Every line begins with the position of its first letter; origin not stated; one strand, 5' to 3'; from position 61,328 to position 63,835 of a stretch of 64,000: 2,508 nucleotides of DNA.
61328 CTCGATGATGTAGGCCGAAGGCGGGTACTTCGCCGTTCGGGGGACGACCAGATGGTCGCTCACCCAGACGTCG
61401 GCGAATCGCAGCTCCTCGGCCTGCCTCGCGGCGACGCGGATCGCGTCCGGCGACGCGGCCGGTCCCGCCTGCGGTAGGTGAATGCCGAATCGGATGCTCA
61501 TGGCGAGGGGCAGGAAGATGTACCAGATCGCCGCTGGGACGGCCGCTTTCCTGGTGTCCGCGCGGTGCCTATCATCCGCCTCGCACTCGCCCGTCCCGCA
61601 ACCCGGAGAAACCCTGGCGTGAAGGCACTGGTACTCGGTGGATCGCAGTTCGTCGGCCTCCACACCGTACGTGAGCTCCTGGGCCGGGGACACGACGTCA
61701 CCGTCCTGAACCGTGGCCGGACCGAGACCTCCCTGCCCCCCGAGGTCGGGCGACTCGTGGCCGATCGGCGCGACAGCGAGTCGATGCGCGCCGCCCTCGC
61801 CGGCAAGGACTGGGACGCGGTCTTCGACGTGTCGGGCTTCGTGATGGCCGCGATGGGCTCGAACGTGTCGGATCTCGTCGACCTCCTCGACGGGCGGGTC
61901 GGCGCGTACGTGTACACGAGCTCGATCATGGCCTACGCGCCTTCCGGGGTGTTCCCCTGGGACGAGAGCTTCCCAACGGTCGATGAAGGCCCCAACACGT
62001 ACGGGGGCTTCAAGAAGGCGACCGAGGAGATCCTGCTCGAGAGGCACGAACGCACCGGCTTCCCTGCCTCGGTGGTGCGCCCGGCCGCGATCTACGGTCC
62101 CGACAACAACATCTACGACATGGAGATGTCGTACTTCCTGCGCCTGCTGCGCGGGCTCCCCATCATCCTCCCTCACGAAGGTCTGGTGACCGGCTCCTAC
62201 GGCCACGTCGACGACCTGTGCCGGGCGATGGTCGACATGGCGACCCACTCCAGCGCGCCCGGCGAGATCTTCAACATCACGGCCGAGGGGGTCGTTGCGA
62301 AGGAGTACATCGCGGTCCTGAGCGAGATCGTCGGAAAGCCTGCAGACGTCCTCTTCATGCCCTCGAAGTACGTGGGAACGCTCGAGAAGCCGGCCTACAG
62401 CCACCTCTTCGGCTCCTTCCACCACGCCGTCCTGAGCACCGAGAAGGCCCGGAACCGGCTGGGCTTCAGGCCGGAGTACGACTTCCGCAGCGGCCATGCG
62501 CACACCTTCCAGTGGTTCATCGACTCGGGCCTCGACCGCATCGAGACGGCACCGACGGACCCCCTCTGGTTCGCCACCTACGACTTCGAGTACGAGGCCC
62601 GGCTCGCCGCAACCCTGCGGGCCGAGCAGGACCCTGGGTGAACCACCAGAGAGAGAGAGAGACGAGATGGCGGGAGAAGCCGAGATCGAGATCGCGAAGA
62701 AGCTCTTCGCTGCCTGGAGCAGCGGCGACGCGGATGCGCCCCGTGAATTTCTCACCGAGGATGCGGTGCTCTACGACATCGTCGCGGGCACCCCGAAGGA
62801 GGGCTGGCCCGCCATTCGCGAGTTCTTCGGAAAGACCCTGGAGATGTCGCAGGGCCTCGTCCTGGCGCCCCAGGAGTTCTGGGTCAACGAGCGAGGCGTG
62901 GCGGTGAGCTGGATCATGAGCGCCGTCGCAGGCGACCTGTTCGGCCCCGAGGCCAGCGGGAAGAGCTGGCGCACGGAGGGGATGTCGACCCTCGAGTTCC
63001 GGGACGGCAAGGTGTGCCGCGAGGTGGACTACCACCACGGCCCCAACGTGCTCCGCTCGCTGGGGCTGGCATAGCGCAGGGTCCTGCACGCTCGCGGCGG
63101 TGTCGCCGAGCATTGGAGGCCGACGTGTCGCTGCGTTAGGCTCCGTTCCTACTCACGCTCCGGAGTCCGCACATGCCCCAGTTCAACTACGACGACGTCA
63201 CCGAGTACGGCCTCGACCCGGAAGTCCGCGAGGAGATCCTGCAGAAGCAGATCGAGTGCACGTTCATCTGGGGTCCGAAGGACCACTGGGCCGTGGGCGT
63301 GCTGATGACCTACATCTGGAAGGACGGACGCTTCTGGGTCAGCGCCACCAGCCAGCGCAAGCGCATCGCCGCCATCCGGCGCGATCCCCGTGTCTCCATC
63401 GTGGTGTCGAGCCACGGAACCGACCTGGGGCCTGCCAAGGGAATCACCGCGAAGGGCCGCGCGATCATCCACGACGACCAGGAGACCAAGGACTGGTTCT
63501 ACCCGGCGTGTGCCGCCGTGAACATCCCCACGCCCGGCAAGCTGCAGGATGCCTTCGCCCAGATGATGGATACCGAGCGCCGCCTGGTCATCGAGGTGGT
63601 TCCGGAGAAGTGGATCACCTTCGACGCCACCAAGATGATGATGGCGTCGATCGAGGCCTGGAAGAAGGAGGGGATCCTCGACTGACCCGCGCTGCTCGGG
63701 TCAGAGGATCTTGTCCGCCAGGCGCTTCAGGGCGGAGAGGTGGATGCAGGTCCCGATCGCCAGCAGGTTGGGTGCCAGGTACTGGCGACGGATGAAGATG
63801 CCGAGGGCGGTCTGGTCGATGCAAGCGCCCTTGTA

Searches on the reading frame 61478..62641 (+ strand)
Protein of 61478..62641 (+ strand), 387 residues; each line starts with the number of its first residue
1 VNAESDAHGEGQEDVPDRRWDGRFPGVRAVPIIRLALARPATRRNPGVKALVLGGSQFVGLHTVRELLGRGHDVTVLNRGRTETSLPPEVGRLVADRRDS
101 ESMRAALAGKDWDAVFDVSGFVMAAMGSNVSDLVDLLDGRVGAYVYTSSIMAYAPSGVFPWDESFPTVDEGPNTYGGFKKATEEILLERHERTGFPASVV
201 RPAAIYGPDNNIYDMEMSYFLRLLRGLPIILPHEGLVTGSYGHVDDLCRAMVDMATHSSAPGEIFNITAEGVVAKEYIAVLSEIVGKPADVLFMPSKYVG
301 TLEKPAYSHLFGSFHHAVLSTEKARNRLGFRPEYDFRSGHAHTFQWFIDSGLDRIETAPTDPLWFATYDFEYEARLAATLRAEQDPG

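Call 23: search_protein_families(library=pfam, proteins=[window:61478-62641:+], max_evalue=0.001)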
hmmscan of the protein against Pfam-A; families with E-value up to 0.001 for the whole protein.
window:61478-62641:+ (387 aa): 5 families
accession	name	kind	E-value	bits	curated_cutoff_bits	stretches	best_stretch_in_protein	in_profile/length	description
PF01370.27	Epimerase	-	2.3e-21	76.8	20.9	1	50-267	1-239/240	NAD dependent epimerase/dehydratase family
PF16363.11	GDP_Man_Dehyd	-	2.9e-07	30.7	27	1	160-340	140-329/332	GDP-mannose 4,6 dehydratase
PF13460.12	NAD_binding_10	-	9.5e-06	26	27.2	1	54-205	1-146/184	NAD(P)H-binding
PF01073.25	3Beta_HSD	-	2.5e-05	23.9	22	1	51-214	1-190/280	3-beta hydroxysteroid dehydrogenase/isomerase family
PF07993.18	NAD_binding_4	-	0.00044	19.9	20.1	0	170-207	172-209/258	Male sterility protein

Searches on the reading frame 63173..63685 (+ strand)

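Call 83: search_protein_families(library=pfam, proteins=[window:63173-63685:+], max_evalue=0.0001)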
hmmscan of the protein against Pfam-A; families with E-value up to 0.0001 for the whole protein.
window:63173-63685:+ (170 aa): 1 family
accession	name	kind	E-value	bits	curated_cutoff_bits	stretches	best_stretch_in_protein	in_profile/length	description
PF01243.27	PNPOx_N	-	1.7e-08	35.3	28.1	1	37-148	23-117/120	Pyridoxamine 5'-phosphate oxidase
